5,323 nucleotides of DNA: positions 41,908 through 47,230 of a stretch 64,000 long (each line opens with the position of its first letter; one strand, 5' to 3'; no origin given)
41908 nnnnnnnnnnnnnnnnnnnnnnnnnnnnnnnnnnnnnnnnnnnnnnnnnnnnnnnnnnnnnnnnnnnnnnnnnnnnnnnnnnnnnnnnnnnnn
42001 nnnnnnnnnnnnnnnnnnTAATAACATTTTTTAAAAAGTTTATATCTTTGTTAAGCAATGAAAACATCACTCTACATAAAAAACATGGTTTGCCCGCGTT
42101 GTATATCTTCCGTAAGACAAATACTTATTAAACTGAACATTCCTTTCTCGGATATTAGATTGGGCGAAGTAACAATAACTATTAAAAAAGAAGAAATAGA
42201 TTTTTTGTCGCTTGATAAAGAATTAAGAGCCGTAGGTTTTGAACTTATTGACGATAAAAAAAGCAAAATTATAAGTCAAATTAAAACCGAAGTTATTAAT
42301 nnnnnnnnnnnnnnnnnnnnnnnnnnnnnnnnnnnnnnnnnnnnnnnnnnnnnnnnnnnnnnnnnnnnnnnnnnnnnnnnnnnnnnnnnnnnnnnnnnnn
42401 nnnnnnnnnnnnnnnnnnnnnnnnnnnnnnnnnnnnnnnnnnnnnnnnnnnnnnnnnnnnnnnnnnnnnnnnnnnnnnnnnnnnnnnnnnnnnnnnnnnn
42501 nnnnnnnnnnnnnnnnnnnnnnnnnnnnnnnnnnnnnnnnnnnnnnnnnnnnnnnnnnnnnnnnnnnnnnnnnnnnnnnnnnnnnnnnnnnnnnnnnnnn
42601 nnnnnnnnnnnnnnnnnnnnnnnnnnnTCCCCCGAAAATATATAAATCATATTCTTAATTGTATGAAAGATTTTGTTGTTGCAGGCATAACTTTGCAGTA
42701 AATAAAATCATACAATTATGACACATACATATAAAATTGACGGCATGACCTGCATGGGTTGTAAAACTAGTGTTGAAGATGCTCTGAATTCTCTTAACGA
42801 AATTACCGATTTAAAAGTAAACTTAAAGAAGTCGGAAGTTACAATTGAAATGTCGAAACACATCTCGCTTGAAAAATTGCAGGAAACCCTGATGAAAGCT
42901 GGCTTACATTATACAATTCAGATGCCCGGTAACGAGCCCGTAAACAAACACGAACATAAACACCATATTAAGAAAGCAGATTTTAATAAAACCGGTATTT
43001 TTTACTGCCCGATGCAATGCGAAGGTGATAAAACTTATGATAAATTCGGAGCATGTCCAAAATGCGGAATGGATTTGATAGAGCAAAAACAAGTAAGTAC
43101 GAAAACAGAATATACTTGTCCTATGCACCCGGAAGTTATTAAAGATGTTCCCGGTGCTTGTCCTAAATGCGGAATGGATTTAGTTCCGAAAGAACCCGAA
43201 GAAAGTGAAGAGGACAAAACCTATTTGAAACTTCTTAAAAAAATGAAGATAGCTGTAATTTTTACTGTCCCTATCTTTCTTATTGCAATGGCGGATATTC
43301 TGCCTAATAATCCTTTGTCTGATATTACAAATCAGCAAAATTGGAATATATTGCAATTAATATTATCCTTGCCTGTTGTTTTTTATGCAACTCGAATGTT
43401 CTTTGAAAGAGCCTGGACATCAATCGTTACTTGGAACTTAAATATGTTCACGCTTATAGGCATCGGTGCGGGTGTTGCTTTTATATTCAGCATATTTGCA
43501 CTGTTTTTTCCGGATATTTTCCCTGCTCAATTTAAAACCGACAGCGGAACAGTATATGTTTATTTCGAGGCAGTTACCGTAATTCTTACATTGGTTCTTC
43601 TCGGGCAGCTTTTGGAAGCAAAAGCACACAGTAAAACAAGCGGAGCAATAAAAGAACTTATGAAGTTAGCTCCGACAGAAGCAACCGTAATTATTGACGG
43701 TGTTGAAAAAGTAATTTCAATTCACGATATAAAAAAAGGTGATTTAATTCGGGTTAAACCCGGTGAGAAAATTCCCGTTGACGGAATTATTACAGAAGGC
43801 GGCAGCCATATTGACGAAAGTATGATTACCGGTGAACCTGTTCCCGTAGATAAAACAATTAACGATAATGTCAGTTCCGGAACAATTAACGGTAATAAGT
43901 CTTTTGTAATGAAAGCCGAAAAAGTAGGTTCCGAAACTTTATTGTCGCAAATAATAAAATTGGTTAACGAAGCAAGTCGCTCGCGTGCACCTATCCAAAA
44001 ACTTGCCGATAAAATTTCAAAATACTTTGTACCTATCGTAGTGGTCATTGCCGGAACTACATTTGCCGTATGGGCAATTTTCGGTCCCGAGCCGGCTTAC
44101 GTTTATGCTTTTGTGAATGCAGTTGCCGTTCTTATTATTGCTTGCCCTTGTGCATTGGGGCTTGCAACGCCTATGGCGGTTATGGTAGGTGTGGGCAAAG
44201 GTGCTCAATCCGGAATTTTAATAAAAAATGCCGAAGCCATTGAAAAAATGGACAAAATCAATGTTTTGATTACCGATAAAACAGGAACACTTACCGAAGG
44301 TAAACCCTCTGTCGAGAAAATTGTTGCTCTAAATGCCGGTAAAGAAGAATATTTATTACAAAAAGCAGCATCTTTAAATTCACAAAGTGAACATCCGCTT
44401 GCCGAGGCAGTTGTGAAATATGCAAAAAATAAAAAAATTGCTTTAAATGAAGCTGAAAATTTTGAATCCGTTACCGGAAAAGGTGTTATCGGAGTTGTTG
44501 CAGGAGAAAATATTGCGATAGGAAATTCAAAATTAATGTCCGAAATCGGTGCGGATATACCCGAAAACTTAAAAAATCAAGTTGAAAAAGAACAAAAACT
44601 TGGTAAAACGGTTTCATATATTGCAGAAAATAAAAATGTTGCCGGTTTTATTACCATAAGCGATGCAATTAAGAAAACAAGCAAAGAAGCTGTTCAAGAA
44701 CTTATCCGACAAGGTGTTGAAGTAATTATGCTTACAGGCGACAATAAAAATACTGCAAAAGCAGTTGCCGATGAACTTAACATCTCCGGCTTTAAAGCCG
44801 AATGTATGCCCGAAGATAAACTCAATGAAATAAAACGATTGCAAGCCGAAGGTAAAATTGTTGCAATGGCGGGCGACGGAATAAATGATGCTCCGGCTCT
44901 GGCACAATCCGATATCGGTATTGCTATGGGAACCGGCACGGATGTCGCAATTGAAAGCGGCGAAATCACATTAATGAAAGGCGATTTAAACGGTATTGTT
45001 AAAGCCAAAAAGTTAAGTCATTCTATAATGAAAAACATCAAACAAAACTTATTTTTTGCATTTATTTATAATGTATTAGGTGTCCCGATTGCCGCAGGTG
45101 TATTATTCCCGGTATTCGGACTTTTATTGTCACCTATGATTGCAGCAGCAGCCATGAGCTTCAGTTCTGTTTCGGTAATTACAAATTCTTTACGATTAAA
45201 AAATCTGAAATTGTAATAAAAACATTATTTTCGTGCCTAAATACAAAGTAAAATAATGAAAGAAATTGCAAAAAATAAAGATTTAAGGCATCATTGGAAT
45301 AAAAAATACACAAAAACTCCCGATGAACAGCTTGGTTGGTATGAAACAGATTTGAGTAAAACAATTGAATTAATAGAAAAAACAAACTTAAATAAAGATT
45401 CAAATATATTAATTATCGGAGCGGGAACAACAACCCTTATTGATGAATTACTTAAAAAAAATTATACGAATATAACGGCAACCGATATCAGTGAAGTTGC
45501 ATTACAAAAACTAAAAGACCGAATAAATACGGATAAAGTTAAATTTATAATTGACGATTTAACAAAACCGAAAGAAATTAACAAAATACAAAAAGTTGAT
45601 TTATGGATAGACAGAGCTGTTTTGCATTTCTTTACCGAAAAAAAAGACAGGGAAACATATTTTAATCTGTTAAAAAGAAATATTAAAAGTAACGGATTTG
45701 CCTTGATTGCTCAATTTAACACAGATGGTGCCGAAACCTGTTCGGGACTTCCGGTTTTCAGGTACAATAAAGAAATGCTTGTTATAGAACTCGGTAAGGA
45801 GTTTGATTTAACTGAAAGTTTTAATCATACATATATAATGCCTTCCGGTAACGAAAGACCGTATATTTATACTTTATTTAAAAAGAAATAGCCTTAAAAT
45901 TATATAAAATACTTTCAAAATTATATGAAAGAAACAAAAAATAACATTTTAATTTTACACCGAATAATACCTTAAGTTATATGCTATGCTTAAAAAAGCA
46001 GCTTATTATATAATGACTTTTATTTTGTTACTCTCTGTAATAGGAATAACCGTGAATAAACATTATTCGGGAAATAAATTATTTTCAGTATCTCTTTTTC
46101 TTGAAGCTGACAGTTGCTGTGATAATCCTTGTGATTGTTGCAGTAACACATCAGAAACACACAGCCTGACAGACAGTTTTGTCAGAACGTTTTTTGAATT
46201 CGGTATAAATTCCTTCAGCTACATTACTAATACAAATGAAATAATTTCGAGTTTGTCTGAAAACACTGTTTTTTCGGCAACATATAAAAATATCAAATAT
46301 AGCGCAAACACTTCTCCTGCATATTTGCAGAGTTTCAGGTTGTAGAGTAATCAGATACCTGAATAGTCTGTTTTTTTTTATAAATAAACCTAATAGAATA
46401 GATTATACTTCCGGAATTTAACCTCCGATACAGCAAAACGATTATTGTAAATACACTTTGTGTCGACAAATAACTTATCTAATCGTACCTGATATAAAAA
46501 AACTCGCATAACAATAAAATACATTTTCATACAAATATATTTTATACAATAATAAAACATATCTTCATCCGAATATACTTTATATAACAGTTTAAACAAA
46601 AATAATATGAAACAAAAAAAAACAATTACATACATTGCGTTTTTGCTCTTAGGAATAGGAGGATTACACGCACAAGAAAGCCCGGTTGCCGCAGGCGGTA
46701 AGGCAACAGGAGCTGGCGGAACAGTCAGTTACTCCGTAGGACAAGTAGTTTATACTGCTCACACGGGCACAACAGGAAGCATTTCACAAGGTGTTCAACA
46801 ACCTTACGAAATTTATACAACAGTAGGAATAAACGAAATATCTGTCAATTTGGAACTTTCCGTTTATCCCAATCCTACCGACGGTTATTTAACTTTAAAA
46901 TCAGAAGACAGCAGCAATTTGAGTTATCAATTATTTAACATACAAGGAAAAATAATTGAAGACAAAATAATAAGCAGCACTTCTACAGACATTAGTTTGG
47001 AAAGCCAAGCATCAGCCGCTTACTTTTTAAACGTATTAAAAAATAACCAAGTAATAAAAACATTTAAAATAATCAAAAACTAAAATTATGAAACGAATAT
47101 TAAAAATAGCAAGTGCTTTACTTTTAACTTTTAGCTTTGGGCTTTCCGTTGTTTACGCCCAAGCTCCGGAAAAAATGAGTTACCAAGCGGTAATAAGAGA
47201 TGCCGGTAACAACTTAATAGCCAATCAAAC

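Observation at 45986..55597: Three paralogous small Cys-rich membrane proteins each head a transcription unit of the metal island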

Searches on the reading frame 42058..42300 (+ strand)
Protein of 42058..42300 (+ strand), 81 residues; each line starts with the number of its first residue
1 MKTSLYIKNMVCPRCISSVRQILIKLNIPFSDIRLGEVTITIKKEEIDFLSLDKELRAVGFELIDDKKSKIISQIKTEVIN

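Call 60: search_protein_families(library=pfam, proteins=[window:42058-42300:+], max_evalue=10)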
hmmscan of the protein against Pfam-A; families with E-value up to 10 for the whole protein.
window:42058-42300:+ (81 aa): 0 families
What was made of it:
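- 42058..42627 (+): AraC-family regulator with an N-terminal HMA-like domain (MVCPRC); candidate cytoplasmic Cu/Ag sensor that binds the shared operator. Pfam HMA itself is not hit (call 60).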

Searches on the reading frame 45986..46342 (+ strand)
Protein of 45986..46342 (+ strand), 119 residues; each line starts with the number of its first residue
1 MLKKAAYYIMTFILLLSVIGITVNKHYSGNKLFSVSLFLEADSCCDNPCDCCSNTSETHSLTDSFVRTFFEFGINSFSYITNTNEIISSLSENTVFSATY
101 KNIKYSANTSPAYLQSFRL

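Call 3: search_protein_families(library=pfam, proteins=[window:45986-46342:+], max_evalue=1)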
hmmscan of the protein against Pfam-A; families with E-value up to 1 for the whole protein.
window:45986-46342:+ (119 aa): 0 families
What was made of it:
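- On HYC_CC_PP (NCBIfam NF047658) / DUF8199 (Pfam PF26622): The local Pfam copy lacks this model (call 3).
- On CusF metallochaperone (Pfam PF11604): No Pfam hit (call 3).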

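Call 4: search_protein_families(library=ncbifam, proteins=[window:45986-46342:+], max_evalue=1)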
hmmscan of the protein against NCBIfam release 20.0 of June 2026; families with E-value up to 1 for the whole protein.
window:45986-46342:+ (119 aa): 3 families
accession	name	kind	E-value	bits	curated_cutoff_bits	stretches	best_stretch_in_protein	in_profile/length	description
NF047658.1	HYC_CC_PP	subfamily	1.3e-11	45.1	28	1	4-113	2-121/131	HYC_CC_PP family protein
NF052626.1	SrfC_fam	equivalog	0.0022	17.4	500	1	58-109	116-170/418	SrfC family effector protein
NF038244.1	pheromon_TrpTrp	equivalog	0.46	10.9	29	1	1-17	1-17/32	quorum-sensing system DWW-type pheromone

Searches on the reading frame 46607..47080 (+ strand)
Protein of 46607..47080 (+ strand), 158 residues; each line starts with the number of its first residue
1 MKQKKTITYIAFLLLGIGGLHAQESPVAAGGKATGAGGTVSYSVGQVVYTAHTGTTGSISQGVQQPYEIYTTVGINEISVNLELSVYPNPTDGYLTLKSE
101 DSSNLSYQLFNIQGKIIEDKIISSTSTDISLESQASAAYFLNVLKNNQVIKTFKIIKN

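Call 8: search_protein_families(library=pfam, proteins=[window:46607-47080:+], max_evalue=0.001)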
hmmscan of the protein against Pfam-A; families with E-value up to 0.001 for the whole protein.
window:46607-47080:+ (158 aa): 1 family
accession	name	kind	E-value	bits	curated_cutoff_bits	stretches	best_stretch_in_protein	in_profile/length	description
PF18962.6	Por_Secre_tail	-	1.8e-11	44.6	27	1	86-154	1-74/75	Secretion system C-terminal sorting domain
